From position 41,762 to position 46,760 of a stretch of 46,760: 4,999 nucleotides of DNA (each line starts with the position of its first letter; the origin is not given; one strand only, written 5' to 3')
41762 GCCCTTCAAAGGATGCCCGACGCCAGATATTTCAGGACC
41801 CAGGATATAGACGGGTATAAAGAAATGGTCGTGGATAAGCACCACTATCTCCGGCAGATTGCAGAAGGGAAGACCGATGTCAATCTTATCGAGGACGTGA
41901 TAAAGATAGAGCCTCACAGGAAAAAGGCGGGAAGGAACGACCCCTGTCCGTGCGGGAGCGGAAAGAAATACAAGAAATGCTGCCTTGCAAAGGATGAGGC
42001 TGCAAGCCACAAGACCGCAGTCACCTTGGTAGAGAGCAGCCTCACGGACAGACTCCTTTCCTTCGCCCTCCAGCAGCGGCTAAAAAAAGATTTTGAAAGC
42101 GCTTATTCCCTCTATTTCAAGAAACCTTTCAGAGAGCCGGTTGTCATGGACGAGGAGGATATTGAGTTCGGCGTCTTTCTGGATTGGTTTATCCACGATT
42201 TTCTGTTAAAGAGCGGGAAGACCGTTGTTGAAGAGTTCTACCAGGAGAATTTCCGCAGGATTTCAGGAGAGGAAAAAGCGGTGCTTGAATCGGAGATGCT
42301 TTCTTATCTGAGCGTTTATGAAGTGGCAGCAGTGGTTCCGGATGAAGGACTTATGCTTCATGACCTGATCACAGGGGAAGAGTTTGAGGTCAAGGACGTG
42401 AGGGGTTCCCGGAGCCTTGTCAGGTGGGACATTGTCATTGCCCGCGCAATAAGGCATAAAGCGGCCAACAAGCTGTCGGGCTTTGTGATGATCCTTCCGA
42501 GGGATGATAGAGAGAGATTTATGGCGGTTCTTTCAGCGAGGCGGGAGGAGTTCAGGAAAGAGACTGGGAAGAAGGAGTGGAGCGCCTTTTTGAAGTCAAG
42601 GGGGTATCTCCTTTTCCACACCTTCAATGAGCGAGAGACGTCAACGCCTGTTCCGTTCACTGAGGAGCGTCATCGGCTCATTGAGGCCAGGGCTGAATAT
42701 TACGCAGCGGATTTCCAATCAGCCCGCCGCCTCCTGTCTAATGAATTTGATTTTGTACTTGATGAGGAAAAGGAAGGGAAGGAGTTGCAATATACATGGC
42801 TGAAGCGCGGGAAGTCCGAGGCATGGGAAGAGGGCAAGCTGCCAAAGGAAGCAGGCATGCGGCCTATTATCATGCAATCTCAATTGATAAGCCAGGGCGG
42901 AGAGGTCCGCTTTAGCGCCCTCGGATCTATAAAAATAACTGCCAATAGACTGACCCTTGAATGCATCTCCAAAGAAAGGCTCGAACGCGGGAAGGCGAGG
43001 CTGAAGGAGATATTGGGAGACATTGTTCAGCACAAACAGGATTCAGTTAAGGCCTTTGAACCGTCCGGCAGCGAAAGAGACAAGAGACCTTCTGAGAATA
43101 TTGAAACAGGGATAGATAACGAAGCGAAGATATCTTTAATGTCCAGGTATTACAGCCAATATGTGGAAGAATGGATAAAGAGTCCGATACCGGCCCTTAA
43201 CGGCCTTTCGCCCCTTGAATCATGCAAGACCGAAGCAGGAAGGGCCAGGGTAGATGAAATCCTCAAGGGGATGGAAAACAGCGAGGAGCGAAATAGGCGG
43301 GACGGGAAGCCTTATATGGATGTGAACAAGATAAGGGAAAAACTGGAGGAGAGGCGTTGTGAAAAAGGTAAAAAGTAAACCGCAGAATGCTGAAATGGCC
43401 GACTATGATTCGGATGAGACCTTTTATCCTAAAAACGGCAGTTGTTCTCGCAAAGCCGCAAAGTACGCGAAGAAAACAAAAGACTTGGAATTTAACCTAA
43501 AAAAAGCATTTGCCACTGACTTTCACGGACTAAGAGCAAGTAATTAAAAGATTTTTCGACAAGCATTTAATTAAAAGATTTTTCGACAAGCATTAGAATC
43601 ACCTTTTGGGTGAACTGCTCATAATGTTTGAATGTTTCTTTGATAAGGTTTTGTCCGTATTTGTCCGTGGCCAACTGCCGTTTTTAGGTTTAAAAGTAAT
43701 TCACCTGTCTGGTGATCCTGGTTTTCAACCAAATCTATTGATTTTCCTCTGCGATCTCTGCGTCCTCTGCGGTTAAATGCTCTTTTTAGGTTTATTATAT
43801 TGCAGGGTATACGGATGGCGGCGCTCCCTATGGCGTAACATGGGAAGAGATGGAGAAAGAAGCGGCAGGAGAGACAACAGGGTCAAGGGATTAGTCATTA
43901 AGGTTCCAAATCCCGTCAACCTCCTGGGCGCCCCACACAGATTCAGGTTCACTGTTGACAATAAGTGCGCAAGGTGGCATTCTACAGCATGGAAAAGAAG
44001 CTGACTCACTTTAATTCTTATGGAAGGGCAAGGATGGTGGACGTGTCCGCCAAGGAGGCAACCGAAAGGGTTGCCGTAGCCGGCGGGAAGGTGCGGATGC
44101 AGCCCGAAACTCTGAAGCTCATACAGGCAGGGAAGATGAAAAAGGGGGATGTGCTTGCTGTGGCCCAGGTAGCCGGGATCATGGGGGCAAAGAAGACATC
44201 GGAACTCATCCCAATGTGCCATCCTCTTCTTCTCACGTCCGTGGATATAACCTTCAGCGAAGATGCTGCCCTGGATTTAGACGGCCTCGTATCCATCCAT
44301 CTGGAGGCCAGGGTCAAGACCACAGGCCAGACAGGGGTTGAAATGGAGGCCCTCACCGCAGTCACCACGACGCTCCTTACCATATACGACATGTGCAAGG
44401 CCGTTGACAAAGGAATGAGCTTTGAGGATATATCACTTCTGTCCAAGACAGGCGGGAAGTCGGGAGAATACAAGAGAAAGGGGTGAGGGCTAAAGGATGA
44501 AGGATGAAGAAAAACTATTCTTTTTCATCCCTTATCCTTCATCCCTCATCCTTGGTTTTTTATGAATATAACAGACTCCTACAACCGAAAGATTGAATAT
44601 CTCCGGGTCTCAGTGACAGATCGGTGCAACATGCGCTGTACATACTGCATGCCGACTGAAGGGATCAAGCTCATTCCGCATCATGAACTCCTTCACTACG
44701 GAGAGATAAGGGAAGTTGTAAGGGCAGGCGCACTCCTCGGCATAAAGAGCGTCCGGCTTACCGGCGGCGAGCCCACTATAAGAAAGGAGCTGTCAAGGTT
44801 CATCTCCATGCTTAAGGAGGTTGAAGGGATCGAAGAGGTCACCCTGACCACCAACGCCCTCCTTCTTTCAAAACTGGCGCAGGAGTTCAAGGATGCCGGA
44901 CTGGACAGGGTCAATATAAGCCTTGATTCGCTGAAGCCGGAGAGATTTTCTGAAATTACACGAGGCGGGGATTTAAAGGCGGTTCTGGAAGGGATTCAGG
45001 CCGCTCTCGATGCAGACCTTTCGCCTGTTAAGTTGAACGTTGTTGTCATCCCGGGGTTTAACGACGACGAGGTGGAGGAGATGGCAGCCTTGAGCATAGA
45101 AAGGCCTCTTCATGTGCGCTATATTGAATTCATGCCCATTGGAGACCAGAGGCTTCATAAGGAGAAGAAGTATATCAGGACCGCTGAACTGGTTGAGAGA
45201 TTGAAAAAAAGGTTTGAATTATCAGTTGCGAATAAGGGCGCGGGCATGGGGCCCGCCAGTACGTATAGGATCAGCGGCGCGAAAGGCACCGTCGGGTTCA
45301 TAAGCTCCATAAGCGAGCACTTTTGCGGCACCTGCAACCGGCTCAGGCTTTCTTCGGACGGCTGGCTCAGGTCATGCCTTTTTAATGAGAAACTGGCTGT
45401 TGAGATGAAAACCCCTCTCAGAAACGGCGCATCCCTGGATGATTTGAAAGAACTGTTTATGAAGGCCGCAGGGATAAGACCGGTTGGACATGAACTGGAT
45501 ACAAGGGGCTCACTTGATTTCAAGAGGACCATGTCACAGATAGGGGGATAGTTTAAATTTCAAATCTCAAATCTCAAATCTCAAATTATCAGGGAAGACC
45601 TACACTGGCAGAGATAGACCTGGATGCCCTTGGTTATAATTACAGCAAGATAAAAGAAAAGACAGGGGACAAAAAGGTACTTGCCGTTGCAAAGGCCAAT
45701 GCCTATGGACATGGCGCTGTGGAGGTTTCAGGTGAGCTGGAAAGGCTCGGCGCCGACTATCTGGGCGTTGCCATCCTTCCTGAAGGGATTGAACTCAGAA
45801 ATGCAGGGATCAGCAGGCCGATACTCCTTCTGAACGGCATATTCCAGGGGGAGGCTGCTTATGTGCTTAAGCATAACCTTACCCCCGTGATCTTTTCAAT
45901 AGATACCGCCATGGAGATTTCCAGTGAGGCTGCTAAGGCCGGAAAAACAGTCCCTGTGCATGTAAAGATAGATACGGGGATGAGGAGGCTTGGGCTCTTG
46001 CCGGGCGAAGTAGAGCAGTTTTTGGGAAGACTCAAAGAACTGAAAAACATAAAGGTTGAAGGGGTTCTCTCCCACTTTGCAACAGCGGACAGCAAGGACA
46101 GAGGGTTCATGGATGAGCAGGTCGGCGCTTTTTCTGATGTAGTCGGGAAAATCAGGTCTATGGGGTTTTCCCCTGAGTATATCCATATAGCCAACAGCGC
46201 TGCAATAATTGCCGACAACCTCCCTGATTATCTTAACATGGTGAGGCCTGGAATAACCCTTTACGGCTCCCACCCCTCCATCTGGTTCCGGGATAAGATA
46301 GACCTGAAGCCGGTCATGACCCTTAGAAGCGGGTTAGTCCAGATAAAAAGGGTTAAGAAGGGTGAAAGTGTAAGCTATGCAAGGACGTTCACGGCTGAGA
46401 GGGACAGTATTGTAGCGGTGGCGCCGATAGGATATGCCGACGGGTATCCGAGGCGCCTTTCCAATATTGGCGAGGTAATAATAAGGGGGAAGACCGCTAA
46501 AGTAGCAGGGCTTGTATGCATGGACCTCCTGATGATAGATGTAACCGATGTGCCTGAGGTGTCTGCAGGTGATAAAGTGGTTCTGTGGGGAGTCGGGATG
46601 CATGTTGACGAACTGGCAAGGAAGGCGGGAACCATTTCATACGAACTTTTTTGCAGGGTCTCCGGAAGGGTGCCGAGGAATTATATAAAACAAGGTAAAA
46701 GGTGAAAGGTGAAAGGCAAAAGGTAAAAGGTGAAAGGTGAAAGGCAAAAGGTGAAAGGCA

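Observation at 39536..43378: Giant orphan protein (HEAT / Zn-ribbon / TPR / SEC-C / unknown / DUF2384-like) immediately downstream of mutS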

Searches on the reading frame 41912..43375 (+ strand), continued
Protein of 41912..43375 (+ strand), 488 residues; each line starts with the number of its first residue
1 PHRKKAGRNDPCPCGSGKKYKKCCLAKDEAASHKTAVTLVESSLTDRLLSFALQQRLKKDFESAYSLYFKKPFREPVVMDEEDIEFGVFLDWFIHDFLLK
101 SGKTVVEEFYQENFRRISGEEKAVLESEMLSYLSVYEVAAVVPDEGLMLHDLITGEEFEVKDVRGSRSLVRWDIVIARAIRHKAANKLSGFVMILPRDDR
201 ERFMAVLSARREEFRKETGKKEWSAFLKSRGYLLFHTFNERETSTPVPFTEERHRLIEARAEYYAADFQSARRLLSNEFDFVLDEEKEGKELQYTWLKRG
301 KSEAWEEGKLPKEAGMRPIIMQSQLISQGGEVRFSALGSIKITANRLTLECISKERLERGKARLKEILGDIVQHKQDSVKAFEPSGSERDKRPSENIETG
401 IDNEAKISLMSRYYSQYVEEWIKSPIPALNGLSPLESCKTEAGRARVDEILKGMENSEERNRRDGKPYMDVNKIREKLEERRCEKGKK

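Call 93: search_protein_families(library=pfam, proteins=[P0071, P0074, P0075, P0078, P0096, P0102, P0104, P0106, P0122, P0130], max_evalue=0.001)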
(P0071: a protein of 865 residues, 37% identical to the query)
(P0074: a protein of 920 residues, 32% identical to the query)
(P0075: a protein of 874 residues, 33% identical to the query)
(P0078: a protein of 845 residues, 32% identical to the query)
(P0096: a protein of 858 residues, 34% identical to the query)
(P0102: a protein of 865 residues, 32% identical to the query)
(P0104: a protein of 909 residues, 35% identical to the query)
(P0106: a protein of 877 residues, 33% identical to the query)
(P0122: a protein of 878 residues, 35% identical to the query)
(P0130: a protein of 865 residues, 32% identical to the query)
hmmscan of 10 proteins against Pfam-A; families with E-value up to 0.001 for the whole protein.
P0071 (865 aa): 2 families
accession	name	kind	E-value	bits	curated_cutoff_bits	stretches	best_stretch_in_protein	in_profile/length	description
PF02810.21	SEC-C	-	8.1e-11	42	20.4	1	407-424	1-18/19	SEC-C motif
PF09722.15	Xre_MbcA_ParS_C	-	6.4e-06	26.5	24.5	1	800-833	11-44/51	Antitoxin Xre/MbcA/ParS C-terminal toxin-binding domain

P0074 (920 aa): 2 families
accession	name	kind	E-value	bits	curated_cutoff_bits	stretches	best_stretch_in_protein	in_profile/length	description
PF02810.21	SEC-C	-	2.8e-08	33.9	20.4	1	426-444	1-19/19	SEC-C motif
PF09722.15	Xre_MbcA_ParS_C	-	0.00045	20.6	24.5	0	856-892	13-49/51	Antitoxin Xre/MbcA/ParS C-terminal toxin-binding domain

P0075 (874 aa): 2 families
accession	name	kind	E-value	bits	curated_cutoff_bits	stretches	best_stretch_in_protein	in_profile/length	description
PF02810.21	SEC-C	-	6.2e-11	42.4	20.4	1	425-442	1-18/19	SEC-C motif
PF13431.12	TPR_17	-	0.00089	19.8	24.4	0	30-61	2-33/34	Tetratricopeptide repeat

P0078 (845 aa): 3 families
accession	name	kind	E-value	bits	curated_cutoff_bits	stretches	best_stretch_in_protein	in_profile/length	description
PF02810.21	SEC-C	-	1.6e-10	41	20.4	1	402-419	1-18/19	SEC-C motif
PF09722.15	Xre_MbcA_ParS_C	-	1.2e-06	28.8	24.5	1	779-815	13-49/51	Antitoxin Xre/MbcA/ParS C-terminal toxin-binding domain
PF13646.12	HEAT_2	-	6.5e-05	23.6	27.7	0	243-305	15-73/88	HEAT repeats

P0096 (858 aa): 1 family
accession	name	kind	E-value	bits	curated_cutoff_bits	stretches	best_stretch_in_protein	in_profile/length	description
PF02810.21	SEC-C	-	8.5e-11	42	20.4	1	422-439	1-18/19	SEC-C motif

P0102 (865 aa): 2 families
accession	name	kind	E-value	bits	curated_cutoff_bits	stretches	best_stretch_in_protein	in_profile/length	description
PF02810.21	SEC-C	-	6.1e-11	42.4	20.4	1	415-432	1-18/19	SEC-C motif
PF09722.15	Xre_MbcA_ParS_C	-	3.5e-07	30.5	24.5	1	801-840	10-49/51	Antitoxin Xre/MbcA/ParS C-terminal toxin-binding domain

P0104 (909 aa): 4 families
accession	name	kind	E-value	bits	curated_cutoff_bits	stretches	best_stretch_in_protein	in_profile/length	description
PF13646.12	HEAT_2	-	3.3e-11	43.8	27.7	1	85-157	15-87/88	HEAT repeats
PF02810.21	SEC-C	-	2.2e-09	37.4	20.4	1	413-430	1-18/19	SEC-C motif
PF03130.22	HEAT_PBS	-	1.9e-05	25.2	20.9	0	89-109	4-25/27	PBS lyase HEAT-like repeat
PF09722.15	Xre_MbcA_ParS_C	-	0.00047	20.5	24.5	1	844-880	14-49/51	Antitoxin Xre/MbcA/ParS C-terminal toxin-binding domain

P0106 (877 aa): 2 families
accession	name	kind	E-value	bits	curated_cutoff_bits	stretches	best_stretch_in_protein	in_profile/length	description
PF02810.21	SEC-C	-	1.3e-10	41.4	20.4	1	427-444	1-18/19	SEC-C motif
PF09722.15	Xre_MbcA_ParS_C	-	5.7e-05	23.5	24.5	1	812-847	13-48/51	Antitoxin Xre/MbcA/ParS C-terminal toxin-binding domain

P0122 (878 aa): 2 families
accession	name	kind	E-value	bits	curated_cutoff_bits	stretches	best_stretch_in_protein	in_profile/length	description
PF02810.21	SEC-C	-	4.8e-11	42.7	20.4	1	432-449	1-18/19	SEC-C motif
PF09722.15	Xre_MbcA_ParS_C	-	0.00016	22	24.5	1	815-852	13-50/51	Antitoxin Xre/MbcA/ParS C-terminal toxin-binding domain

P0130 (865 aa): 2 families
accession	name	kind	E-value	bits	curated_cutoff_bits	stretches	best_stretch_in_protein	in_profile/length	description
PF02810.21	SEC-C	-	5.2e-11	42.6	20.4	1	410-427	1-18/19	SEC-C motif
PF09722.15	Xre_MbcA_ParS_C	-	0.00019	21.8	24.5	0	802-840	13-51/51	Antitoxin Xre/MbcA/ParS C-terminal toxin-binding domain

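Call 95: search_protein_families(library=pfam, proteins=[L096:2-475:+, L096:4406-4885:+, L098:7324-7821:+], max_evalue=0.001)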
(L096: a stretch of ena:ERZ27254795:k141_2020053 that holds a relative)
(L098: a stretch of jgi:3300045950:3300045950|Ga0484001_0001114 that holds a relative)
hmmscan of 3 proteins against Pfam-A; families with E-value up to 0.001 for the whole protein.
L096:2-475:+ (158 aa): 1 family
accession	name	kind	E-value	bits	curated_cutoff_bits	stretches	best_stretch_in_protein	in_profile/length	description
PF04962.18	KduI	-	1.5e-53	182.2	23.9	1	3-137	127-262/262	KduI/IolB family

L096:4406-4885:+ (160 aa): 3 families
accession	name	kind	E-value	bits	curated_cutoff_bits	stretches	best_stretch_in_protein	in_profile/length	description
PF02515.22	CoA_transf_3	-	1.8e-09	37.6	23.3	1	5-39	1-35/366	CoA-transferase family III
PF13975.11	gag-asp_proteas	-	1.5e-06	29.1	28.2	1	92-143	10-64/92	gag-polyprotein putative aspartyl protease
PF13650.11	Asp_protease_2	-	3.3e-06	28.1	24.3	1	92-141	10-62/90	Aspartyl protease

L098:7324-7821:+ (166 aa): 0 families

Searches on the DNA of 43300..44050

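Call 82: search_rna_families(source=window, start=43300, end=44050, threshold=evalue, max_evalue=0.1, show_alignments=1)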
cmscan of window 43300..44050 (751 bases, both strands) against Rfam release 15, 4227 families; matches with E-value up to 0.1: 0.
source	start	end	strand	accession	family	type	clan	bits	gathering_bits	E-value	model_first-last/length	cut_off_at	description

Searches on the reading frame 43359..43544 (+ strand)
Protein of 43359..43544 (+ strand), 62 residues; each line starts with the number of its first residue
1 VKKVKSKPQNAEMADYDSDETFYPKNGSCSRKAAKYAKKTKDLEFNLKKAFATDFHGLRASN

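Call 89: search_protein_families(library=pfam, proteins=[window:43359-43544:+], max_evalue=0.00001)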
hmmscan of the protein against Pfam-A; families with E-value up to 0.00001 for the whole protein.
window:43359-43544:+ (62 aa): 0 families

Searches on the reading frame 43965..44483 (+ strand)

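Call 62: search_protein_families(library=pfam, proteins=[window:43965-44483:+], max_evalue=0.00001)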
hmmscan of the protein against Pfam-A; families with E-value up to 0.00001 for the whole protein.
window:43965-44483:+ (173 aa): 1 family
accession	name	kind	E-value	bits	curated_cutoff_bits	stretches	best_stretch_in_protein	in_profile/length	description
PF01967.27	MoaC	-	4.2e-57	192.4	27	1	24-164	1-136/136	MoaC family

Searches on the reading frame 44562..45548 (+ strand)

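Call 62: search_protein_families(library=pfam, proteins=[window:44562-45548:+], max_evalue=0.00001)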
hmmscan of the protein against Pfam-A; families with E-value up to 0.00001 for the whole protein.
window:44562-45548:+ (329 aa): 2 families
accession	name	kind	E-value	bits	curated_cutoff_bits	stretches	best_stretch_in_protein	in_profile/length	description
PF04055.27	Radical_SAM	-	5.3e-37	128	29.5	1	16-176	1-164/166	Radical SAM superfamily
PF06463.18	Mob_synth_C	-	1.9e-34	118.8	37.4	1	184-311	2-127/128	Molybdenum Cofactor Synthesis C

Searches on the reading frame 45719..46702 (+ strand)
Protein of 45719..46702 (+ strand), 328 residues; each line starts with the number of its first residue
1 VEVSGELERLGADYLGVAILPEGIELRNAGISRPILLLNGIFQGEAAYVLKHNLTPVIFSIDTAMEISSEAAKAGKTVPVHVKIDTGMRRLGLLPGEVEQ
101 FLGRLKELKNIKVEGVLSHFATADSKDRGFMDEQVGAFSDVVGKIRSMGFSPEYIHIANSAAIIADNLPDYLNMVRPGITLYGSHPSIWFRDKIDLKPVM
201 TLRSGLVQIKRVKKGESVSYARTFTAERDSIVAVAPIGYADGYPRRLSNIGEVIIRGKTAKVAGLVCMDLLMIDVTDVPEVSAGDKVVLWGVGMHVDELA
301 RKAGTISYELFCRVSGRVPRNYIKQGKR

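Call 62: search_protein_families(library=pfam, proteins=[window:45719-46702:+], max_evalue=0.00001)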
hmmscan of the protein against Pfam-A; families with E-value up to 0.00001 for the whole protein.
window:45719-46702:+ (328 aa): 2 families
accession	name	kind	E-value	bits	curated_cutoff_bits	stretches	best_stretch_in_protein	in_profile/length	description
PF01168.26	Ala_racemase_N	-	6.8e-54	183.3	24.1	1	3-186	39-220/220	Alanine racemase, N-terminal domain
PF00842.27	Ala_racemase_C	-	9.4e-48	161.4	25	1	199-322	1-127/127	Alanine racemase, C-terminal domain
